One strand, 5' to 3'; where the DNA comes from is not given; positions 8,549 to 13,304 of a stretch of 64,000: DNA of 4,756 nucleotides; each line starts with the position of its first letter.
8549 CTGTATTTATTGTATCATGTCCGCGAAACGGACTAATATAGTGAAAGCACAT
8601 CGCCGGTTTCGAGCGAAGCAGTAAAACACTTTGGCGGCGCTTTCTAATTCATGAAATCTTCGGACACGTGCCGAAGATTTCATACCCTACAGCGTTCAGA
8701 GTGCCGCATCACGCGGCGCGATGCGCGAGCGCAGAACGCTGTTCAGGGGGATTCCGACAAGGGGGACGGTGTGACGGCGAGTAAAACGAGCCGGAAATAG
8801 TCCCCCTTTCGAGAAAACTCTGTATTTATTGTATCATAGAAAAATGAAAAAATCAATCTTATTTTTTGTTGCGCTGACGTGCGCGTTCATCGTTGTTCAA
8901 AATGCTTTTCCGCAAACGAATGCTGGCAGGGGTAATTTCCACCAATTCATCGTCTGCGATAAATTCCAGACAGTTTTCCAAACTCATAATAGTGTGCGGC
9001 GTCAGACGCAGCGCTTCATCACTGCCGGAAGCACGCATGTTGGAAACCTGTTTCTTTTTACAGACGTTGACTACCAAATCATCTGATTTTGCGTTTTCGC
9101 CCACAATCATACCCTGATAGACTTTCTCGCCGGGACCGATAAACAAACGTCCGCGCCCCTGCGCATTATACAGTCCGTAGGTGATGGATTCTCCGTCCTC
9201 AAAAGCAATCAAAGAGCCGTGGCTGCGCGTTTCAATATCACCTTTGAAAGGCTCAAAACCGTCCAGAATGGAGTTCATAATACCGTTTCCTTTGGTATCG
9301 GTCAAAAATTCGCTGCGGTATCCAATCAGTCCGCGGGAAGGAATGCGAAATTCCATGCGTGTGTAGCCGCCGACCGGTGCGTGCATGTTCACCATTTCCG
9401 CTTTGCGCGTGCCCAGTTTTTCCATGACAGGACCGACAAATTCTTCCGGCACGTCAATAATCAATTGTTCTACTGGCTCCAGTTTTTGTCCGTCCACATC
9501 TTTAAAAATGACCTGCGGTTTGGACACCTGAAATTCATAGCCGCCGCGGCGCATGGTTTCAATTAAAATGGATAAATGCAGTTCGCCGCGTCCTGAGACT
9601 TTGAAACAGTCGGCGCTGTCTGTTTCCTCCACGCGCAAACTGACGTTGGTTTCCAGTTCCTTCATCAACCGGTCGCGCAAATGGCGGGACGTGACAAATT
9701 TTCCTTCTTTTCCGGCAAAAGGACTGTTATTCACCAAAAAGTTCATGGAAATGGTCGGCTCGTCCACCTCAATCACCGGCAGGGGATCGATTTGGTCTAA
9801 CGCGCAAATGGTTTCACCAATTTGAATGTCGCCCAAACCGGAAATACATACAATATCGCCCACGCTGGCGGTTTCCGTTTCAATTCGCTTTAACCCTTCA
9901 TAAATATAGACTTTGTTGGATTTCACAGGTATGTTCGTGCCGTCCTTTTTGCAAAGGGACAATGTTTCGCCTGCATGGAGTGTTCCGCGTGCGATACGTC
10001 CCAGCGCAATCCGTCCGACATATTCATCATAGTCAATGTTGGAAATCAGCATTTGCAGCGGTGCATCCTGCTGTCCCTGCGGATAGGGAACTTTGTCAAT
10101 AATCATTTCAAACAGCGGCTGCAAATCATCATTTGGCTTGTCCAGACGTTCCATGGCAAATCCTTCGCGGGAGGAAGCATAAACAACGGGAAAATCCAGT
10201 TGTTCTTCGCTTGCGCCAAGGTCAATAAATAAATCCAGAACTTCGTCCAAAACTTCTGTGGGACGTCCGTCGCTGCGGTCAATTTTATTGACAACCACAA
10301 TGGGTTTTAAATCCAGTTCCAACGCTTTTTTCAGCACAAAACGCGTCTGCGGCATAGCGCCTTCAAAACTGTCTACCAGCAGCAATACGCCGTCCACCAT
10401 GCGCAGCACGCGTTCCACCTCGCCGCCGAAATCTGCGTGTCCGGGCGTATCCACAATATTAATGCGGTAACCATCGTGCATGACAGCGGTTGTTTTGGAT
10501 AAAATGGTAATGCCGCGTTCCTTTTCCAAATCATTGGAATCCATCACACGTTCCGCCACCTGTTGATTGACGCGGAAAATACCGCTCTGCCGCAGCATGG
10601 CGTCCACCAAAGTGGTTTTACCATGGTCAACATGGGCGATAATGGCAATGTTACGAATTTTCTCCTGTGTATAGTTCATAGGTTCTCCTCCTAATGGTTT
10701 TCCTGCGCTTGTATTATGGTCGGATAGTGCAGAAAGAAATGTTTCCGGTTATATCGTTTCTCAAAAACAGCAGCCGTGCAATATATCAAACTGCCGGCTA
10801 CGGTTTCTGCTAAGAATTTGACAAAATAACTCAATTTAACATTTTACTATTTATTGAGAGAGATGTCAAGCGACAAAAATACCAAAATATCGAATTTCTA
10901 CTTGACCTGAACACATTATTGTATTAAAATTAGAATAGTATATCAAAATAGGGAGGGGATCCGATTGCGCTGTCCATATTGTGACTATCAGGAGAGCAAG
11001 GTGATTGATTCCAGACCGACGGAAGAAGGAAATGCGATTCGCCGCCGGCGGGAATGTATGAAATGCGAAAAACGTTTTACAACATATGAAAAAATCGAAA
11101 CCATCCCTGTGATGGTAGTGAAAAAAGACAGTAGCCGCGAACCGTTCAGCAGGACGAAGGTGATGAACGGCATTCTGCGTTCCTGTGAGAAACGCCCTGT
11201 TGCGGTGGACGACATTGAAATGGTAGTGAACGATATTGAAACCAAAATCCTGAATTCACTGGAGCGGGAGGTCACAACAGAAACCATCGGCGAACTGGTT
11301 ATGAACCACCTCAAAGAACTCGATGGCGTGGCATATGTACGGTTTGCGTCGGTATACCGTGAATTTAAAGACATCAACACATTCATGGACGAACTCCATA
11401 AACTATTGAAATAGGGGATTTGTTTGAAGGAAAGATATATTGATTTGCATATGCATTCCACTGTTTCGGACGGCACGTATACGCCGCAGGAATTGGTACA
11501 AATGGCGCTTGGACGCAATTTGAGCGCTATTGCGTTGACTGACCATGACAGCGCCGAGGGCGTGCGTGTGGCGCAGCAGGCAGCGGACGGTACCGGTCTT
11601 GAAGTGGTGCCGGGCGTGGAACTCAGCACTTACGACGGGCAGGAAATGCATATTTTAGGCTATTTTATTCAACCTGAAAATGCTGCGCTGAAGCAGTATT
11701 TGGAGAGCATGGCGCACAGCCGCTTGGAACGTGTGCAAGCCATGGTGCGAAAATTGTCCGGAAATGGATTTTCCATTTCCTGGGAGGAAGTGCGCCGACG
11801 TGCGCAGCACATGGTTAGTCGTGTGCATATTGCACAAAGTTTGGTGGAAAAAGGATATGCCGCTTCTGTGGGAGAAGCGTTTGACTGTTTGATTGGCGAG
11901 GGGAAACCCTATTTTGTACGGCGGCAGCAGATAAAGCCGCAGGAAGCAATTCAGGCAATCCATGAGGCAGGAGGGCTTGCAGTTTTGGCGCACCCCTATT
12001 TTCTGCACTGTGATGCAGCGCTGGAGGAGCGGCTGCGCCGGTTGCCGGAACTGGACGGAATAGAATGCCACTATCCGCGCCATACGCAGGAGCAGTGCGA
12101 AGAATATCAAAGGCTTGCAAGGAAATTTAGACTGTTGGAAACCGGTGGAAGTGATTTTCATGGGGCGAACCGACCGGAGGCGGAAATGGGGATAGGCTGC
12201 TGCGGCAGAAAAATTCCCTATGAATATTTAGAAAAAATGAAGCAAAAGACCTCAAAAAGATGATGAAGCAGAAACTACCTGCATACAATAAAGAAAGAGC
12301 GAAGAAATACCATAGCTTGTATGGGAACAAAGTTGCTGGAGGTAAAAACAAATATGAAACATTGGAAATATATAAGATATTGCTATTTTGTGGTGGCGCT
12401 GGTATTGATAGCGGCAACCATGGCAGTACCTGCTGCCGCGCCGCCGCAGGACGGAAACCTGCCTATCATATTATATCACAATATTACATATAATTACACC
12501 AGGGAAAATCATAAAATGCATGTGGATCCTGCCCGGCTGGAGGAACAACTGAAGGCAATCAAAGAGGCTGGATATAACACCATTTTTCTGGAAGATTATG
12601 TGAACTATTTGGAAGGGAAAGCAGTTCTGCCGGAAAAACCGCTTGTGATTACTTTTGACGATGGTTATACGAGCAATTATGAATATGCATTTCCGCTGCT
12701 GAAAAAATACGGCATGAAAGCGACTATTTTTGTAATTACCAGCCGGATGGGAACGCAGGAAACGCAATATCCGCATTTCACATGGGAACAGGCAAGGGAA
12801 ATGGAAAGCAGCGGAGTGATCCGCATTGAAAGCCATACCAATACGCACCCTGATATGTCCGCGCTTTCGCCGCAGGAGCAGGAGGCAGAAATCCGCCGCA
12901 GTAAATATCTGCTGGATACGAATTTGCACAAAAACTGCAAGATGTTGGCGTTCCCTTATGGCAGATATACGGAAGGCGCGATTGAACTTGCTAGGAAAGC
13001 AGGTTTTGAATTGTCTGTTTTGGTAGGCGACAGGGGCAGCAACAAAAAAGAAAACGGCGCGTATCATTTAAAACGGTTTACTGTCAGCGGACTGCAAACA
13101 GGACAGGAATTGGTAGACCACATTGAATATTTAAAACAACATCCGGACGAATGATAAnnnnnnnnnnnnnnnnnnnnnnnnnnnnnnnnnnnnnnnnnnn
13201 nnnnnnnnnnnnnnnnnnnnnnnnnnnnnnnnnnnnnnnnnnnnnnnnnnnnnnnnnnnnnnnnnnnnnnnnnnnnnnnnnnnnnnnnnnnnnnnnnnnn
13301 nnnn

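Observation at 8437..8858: Unassigned 420-nt structured leader with duplicated promoter-like 18-mers upstream of the amino-acid ABC transporter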

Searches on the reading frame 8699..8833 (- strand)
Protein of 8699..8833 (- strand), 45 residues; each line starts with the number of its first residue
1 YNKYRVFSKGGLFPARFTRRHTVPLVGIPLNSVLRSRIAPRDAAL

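Call 54: find_homologous_proteins(query=A5, max_evalue=1)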
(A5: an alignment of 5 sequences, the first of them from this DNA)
Query A5 (5 sequences) (45 aa, profile of the alignment): 1 proteins with E <= 1 among 5834 candidates.
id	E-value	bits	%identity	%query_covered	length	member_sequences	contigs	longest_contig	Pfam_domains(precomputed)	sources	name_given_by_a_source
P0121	1.9e-4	39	52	91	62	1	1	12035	-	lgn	-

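Call 55: find_encoding_contigs(protein=P0121, flank=6000, max_places=10)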
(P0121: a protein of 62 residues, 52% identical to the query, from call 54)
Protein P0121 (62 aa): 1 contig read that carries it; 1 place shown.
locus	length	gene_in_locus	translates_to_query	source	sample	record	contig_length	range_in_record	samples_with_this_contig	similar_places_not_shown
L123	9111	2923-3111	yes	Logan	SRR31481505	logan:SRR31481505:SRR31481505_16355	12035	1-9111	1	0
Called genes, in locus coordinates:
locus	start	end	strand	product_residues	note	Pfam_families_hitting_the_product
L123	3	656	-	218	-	?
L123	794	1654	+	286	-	PF02311:AraC_binding, PF12833:HTH_18, PF00165:HTH_AraC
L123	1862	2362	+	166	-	PF11391:DUF2798 (weak)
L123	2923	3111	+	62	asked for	-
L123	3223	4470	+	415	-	PF00171:Aldedh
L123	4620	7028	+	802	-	PF02190:LON_substr_bdg, PF08298:AAA_PrkA (weak), PF13191:AAA_16 (faint), PF00004:AAA, PF07728:AAA_5, PF22667:Lon_lid, PF05362:Lon_C, PF13541:ChlI (weak)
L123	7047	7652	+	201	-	PF03193:RsgA_GTPase (faint), PF00350:Dynamin_N (faint), PF01926:MMR_HSR1, PF02421:FeoB_N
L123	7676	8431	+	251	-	PF01557:FAA_hydrolase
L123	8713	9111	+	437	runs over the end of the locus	PF01554:MatE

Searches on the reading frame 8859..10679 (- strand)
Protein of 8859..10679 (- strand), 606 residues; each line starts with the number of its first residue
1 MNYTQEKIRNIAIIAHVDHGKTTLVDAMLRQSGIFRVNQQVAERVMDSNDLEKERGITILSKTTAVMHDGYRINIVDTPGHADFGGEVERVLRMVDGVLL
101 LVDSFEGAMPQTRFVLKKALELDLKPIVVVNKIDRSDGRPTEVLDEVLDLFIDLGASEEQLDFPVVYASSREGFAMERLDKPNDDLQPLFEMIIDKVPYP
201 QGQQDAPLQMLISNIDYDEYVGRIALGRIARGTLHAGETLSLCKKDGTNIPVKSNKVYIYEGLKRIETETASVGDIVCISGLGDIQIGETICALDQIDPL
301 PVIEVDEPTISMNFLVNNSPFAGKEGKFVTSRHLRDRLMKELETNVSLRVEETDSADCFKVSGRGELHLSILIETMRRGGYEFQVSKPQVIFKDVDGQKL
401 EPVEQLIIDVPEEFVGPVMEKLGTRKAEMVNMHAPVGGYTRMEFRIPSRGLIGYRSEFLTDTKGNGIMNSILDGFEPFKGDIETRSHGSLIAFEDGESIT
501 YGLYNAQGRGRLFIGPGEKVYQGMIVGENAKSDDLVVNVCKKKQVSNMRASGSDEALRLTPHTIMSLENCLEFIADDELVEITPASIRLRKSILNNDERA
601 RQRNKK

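Call 10: search_protein_families(library=pfam, proteins=[window:8859-10679:-])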
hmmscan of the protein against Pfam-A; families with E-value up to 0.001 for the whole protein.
window:8859-10679:- (606 aa): 7 families
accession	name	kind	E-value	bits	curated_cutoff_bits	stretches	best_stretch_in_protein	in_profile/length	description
PF00009.33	GTP_EFTU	-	3.3e-55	187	26.5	1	6-198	1-187/188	Elongation factor Tu GTP binding domain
PF21018.2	BipA_C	-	7.1e-47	158.2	23.8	1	488-595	2-109/110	TypA/BipA C-terminal domain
PF00679.30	EFG_C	-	3.5e-22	78.7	27.9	1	399-484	2-87/89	Elongation factor G C-terminus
PF03144.31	GTP_EFTU_D2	-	1.2e-11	45.3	30.3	1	222-292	1-73/73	Elongation factor Tu domain 2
PF22042.2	EF-G_D2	-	2e-10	41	27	1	208-293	2-83/84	Elongation factor G domain 2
PF01926.29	MMR_HSR1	-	1.4e-06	28.8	21.9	1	11-132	2-113/113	50S ribosome-binding GTPase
PF14492.12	EFG_III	-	0.00091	19.7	27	0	332-383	19-71/75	Elongation Factor G, domain III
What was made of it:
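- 8859..10679 (-): typA/bipA translational GTPase gene, the upstream neighbour. Its 3' end (about 8919-9498) is a mosaic of recombination tracts among sister strains. Pfam GTP_EFTU, EFG_C and BipA_C (call 10).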

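Call 11: find_related_loci(query=window:8859-10679:-, collection=genome_contigs, flank=4000)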
Query window:8859-10679:- (606 aa) in genome_contigs; peptide patterns used: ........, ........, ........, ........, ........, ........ (x = any residue, [..] = any of these).
599 stretches matched a pattern (row limit reached: there are more); 568 encode a relative of the query (tblastn E <= 1e-3); the best 80 are kept; 80 distinct loci.
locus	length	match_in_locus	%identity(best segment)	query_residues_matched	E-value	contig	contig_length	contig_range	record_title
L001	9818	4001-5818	99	1-606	0e+0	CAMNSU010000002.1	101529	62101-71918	MAG: uncultured Clostridia bacterium isolate SRR19792995_bin.74_metawrap_v1.3_MAG genome assembly, contig: ERZ12290371_2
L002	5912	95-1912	98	1-606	0e+0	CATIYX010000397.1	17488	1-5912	MAG: uncultured Clostridia bacterium isolate iMGMC-479_1678881679 genome assembly, contig: MegahitA5_35244, whole genome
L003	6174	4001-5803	77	6-605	0e+0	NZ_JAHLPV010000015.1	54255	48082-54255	Acetivibrio sp. MSJd-27 L-6_ctg015, whole genome shotgun sequence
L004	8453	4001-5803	75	5-605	0e+0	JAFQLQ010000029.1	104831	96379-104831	MAG: Clostridia bacterium isolate RGIG1932 Goat_Cecum.Co__c1710338, whole genome shotgun sequence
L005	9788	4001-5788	73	4-599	0e+0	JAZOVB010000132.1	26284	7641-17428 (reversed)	MAG: Clostridia bacterium isolate T1900045528_YK20190222.MAGScoT_cleanbin_000016 SGB_7716_k141_1578876, whole genome sho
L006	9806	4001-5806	72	5-606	0e+0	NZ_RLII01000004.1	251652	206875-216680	Acetivibrio mesophilus strain N2K1 seq4, whole genome shotgun sequence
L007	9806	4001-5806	72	5-606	0e+0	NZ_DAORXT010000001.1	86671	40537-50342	MAG: Acetivibrio sp. isolate AMR_MDS_1980 NODE_220_length_86671_cov_11.649337, whole genome shotgun sequence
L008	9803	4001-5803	72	5-605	0e+0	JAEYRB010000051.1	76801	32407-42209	MAG: Bacillota bacterium isolate OH_CBB_44 k127_2058422, whole genome shotgun sequence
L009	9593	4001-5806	73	4-605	0e+0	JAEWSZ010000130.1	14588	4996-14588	MAG: Bacillota bacterium isolate OH_SDB_126 k127_1023412, whole genome shotgun sequence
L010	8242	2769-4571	72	5-605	0e+0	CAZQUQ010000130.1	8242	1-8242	MAG TPA_asm: uncultured Oscillospiraceae bacterium isolate SRP167436_co1_27 genome assembly, contig: NODE_14635_length_8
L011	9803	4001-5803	73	5-605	0e+0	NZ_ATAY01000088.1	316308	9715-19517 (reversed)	Ruminiclostridium papyrosolvens C7 contig01638, whole genome shotgun sequence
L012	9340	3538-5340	73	5-605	0e+0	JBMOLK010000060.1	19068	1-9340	MAG: Bacillota bacterium isolate Betzabe_MAG022 MAG022_60, whole genome shotgun sequence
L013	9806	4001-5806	73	5-606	0e+0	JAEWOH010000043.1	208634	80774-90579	MAG: Bacillota bacterium isolate OH_SBlB_54 k127_1597134, whole genome shotgun sequence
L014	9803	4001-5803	73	5-605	0e+0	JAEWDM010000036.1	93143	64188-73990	MAG: Bacillota bacterium isolate OH_PBB_98 k127_1600096, whole genome shotgun sequence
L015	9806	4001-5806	73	4-605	0e+0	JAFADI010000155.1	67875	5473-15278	MAG: Bacillota bacterium isolate OH_SBB_72 k127_134704, whole genome shotgun sequence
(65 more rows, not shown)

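Call 27: find_encoding_contigs(protein=window:8859-10679:-, flank=3000, max_places=10)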
Protein window:8859-10679:- (606 aa): no gene with exactly this product is on record in the collection.

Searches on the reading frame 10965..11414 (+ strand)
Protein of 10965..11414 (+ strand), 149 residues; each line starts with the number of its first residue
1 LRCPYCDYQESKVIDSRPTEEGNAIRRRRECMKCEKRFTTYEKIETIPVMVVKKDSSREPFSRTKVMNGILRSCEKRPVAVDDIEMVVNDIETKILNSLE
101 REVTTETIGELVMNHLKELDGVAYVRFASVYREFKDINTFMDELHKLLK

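Call 87: search_protein_families(library=pfam, max_evalue=1e-8, proteins=[window:10965-11414:+])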
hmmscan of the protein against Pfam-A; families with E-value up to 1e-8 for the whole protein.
window:10965-11414:+ (149 aa): 2 families
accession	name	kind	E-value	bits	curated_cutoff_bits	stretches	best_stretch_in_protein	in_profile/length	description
PF03477.21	ATP-cone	-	2.3e-24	86.2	25.8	1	50-136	2-87/88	ATP cone domain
PF22811.2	Zn_ribbon_NrdR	-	3e-22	78.7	27.2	1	1-42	1-42/42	Transcriptional repressor NrdR-like, N-terminal domain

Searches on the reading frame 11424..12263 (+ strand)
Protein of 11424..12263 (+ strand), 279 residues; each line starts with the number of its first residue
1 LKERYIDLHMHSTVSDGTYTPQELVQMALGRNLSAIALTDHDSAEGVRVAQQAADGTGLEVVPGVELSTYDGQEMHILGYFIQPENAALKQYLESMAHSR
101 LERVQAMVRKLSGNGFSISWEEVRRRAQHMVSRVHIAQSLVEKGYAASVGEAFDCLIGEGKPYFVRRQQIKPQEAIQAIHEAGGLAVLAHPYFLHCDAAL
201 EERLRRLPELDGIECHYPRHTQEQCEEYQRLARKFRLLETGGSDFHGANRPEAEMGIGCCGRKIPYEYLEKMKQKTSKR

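Call 87: search_protein_families(library=pfam, max_evalue=1e-8, proteins=[window:11424-12263:+])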
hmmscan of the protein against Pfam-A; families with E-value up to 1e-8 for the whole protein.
window:11424-12263:+ (279 aa): 1 family
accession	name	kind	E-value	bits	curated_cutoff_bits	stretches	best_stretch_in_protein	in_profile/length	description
PF02811.25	PHP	-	5.7e-12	46.7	26.4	1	7-102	1-98/164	PHP domain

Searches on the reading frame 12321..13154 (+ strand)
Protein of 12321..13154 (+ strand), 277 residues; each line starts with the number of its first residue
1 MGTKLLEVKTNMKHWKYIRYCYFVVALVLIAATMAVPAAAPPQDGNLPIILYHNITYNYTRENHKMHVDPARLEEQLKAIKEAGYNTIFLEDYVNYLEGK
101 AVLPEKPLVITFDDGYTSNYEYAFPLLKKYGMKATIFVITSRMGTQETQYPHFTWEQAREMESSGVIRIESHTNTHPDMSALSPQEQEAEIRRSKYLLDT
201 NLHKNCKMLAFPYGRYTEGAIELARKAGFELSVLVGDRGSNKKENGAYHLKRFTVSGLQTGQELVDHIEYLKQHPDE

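Call 87: search_protein_families(library=pfam, max_evalue=1e-8, proteins=[window:12321-13154:+])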
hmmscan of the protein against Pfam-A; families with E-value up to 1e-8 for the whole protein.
window:12321-13154:+ (277 aa): 1 family
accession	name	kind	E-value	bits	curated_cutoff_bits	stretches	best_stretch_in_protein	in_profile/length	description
PF01522.26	Polysacc_deac_1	-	2.7e-34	118.2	23.1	1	103-230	4-122/124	Polysaccharide deacetylase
